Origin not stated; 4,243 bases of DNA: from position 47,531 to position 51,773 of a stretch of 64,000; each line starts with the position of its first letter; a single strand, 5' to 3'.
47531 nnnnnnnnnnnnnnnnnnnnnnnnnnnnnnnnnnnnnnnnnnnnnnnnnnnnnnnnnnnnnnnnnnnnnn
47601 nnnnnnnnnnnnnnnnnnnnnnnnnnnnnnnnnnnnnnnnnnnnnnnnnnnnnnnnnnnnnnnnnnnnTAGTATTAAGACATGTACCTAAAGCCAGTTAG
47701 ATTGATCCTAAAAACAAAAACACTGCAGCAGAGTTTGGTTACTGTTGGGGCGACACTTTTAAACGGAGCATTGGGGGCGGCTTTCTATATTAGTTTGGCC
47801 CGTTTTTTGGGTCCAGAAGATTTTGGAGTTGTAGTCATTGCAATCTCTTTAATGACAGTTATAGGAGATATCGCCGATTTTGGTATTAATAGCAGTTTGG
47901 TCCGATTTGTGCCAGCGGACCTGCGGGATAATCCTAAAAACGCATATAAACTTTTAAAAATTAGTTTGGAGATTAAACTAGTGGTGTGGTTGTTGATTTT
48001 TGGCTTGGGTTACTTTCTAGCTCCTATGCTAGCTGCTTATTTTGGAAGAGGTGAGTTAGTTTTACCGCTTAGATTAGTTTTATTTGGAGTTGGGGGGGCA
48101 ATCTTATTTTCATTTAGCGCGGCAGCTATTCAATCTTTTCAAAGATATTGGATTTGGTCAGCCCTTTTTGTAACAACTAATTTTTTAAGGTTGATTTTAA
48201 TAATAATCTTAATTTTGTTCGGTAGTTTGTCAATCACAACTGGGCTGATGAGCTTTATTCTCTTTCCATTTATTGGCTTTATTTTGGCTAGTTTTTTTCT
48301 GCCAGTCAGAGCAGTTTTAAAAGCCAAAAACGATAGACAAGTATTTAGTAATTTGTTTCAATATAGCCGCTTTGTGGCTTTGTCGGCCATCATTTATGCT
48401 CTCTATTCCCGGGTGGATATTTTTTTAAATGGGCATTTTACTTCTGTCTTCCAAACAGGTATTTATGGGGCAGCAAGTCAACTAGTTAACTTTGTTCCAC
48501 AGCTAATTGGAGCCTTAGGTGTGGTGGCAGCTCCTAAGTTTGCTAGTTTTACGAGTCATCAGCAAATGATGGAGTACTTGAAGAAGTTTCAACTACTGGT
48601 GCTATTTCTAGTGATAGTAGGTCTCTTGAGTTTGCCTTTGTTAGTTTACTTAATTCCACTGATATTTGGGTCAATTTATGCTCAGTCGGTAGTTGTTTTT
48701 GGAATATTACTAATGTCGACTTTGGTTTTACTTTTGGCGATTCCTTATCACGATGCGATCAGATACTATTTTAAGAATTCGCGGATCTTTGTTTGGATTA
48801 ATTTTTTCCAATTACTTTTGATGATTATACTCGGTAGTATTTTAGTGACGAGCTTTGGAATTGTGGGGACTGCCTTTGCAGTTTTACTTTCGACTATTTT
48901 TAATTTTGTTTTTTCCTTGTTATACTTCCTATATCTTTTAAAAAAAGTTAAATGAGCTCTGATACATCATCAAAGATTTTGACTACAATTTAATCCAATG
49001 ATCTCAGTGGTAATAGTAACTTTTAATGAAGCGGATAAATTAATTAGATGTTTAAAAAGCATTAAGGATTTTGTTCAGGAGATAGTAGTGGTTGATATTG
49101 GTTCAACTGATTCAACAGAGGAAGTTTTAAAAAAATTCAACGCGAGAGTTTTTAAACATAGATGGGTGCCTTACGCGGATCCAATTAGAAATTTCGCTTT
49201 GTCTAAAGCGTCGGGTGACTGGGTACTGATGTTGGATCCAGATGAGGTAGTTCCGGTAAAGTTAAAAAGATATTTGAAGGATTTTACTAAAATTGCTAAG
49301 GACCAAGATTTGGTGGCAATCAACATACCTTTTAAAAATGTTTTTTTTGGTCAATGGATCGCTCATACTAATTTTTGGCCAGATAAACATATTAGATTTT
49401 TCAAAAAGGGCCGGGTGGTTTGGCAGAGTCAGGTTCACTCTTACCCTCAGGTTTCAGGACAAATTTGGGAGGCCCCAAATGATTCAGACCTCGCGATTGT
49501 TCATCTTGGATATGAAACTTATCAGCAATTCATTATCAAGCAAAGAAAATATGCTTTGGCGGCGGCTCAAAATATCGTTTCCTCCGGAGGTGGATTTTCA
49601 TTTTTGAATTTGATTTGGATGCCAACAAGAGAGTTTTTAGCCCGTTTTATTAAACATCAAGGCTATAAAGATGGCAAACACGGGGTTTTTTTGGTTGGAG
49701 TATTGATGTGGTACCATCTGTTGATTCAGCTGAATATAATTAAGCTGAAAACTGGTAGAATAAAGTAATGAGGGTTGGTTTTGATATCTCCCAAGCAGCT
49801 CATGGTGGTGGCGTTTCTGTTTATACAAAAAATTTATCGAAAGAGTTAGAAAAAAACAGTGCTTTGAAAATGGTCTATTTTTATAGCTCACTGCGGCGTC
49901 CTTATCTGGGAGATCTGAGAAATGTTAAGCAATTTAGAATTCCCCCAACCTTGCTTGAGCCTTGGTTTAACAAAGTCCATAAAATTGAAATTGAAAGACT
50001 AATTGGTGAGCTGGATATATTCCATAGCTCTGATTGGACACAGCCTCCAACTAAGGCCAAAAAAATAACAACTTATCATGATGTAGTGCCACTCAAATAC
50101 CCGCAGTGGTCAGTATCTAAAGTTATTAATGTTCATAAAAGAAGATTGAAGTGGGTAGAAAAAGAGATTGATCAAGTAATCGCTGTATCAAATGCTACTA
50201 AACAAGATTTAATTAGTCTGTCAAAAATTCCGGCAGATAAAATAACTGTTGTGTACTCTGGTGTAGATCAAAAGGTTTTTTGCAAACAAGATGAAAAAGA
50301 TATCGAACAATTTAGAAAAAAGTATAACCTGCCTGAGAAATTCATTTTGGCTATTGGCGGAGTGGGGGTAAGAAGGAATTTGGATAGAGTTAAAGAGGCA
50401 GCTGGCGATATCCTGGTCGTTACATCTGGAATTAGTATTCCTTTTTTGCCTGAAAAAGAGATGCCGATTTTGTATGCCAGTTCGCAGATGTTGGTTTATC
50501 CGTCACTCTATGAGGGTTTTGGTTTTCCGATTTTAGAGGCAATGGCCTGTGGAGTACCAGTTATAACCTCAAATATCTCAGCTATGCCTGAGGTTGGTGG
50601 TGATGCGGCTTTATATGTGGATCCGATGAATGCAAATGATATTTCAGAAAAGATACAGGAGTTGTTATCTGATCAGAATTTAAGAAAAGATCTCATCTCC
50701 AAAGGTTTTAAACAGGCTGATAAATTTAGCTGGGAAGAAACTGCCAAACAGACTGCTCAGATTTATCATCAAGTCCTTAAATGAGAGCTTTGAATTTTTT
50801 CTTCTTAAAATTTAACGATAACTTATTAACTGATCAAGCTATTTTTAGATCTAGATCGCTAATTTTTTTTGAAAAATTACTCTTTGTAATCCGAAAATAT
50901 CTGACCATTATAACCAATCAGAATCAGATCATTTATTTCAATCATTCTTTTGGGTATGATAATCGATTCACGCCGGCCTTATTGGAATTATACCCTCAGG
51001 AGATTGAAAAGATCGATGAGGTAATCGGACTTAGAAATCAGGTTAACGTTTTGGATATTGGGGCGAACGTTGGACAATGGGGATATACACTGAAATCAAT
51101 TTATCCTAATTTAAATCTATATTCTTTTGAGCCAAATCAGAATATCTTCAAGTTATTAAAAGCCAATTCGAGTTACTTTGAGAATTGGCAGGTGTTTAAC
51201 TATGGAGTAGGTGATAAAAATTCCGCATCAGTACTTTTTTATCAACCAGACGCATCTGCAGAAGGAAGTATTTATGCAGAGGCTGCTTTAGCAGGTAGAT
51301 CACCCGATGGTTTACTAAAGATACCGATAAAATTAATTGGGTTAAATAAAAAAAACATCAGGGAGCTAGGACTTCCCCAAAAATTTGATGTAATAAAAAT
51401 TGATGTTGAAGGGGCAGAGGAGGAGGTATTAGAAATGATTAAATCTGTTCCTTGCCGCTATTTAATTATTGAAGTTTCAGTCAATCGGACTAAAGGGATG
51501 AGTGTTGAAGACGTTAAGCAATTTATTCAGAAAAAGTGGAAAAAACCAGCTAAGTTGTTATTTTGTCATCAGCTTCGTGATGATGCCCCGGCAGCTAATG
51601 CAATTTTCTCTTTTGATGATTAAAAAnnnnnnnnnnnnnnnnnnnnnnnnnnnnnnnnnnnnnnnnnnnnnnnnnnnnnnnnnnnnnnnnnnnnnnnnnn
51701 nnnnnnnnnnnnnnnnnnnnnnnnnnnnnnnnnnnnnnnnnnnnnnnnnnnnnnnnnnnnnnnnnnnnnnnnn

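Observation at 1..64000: A >60-kb uninterrupted glycosylation super-island with >50 glycan-assembly genes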

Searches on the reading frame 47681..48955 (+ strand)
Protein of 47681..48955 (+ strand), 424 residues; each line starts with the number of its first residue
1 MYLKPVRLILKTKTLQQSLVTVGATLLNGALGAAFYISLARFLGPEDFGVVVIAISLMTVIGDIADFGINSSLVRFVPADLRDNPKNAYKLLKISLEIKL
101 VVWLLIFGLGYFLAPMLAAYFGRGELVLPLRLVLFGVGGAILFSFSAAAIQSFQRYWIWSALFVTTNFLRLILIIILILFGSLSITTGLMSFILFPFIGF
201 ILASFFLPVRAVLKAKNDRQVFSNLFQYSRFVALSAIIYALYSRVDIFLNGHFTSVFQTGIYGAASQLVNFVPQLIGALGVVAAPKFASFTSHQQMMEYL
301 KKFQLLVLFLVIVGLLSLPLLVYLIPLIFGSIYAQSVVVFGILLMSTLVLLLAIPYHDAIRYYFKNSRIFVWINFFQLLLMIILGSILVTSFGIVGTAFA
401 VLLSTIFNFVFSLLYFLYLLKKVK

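Call 7: search_protein_families(library=pfam, proteins=[window:47681-48955:+], max_evalue=0.01)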
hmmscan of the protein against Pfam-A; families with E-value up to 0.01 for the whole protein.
window:47681-48955:+ (424 aa): 2 families
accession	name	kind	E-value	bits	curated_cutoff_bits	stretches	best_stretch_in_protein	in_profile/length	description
PF01943.22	Polysacc_synt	-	6.6e-18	65.5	28.2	1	15-289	2-272/274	Polysaccharide biosynthesis protein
PF13440.11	Polysacc_synt_3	-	1.8e-17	64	23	1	39-336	2-291/293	Polysaccharide biosynthesis protein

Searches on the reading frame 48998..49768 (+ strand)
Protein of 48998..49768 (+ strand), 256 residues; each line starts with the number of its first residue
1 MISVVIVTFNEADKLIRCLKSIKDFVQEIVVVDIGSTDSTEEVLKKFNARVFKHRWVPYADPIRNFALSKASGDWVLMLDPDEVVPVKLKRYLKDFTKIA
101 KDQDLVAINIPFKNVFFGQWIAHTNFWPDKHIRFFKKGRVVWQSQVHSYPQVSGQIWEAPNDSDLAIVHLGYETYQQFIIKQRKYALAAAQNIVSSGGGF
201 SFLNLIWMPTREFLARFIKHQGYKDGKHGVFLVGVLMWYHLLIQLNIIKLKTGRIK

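Call 7: search_protein_families(library=pfam, proteins=[window:48998-49768:+], max_evalue=0.01)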
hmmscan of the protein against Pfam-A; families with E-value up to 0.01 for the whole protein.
window:48998-49768:+ (256 aa): 2 families
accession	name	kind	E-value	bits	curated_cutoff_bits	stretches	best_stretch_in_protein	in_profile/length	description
PF00535.33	Glycos_transf_2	-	3.2e-20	73.2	23.3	1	3-147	1-150/168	Glycosyl transferase family 2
PF13704.12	Glyco_tranf_2_4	-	5.8e-06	27.2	27.5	1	10-89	2-88/98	Glycosyl transferase family 2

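Call 27: search_protein_families(library=ncbifam, proteins=[window:48998-49768:+], max_evalue=0.00001)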
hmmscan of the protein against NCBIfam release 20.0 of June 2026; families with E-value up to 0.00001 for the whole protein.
window:48998-49768:+ (256 aa): 7 families
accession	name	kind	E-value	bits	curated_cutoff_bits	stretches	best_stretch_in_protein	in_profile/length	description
TIGR04195.1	S_glycosyl_SunS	equivalog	5.5e-13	48.5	350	1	2-182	59-234/421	SunS family peptide S-glycosyltransferase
TIGR04283.1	glyco_like_mftF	equivalog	1.1e-10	41.5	182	1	2-108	1-107/221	TIGR04283 family arsenosugar biosynthesis glycosyltransferase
NF041875.1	EPS_EpsD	equivalog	7.2e-10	38.8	370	1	2-139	1-147/325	exopolysaccharide biosynthesis glycosyltransferase EpsD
NF007482.0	PRK10073.1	equivalog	9.1e-09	34.7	423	1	2-105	8-115/334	glycosyltransferase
NF038302.1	EPS_HpsE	equivalog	4.3e-06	25.9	300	1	2-84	3-98/307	hormogonium polysaccharide biosynthesis glycosyltransferase HpsE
NF050050.1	ProtGlycPglI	equivalog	6.1e-06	25.8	500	1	2-85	4-97/306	GalNAc(5)-diNAcBac-PP-undecaprenol beta-1,3-glucosyltransferase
NF045692.1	OglycostaseCruG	equivalog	8.6e-06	24.9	600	0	2-54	43-98/386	2'-O-glycosyltransferase CruG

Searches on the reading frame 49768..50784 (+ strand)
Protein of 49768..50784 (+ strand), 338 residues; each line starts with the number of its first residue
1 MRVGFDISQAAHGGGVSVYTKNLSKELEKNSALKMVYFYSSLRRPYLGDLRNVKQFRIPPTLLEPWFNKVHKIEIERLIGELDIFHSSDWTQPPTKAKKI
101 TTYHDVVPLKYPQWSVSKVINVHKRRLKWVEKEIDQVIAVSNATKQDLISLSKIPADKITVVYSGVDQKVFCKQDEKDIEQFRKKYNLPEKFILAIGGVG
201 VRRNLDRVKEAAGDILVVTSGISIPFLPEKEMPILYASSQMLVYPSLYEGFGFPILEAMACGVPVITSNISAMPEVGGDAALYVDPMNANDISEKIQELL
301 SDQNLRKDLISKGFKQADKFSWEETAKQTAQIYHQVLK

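Call 7: search_protein_families(library=pfam, proteins=[window:49768-50784:+], max_evalue=0.01)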
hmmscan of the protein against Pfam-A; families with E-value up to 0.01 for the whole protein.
window:49768-50784:+ (338 aa): 5 families
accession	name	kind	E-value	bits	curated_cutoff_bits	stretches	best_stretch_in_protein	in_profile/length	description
PF00534.26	Glycos_transf_1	-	3.9e-25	88.8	26.4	1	158-315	15-171/172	Glycosyl transferases group 1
PF13692.12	Glyco_trans_1_4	-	5.1e-19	69.4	27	1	192-302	34-142/142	Glycosyl transferases group 1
PF13439.12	Glyco_transf_4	-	4.3e-18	66.4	28.5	1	14-167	2-167/170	Glycosyltransferase Family 4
PF13524.12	Glyco_trans_1_2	-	2.8e-07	31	25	1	225-328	33-141/144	Glycosyl transferase-like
PF20706.3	GT4-conflict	-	4.8e-06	26.2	26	1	235-326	278-382/385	Family 4 Glycosyltransferase in conflict systems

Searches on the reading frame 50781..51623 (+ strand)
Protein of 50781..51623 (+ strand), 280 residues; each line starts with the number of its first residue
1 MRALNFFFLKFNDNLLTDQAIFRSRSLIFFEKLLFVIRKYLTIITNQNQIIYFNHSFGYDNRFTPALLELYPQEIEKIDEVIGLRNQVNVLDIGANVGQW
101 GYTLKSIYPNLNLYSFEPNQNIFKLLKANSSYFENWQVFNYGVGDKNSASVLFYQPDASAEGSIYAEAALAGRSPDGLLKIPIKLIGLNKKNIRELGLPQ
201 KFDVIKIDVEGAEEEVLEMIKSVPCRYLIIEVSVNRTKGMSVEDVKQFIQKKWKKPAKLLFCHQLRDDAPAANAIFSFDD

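Call 8: search_protein_families(library=pfam, proteins=[window:50781-51623:+], max_evalue=0.01)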
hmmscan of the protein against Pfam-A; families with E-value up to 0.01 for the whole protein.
window:50781-51623:+ (280 aa): 1 family
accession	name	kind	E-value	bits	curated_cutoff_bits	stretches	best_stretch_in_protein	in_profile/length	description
PF05050.19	Methyltransf_21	-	1.1e-13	52.2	22.7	1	92-251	1-168/173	Methyltransferase FkbM domain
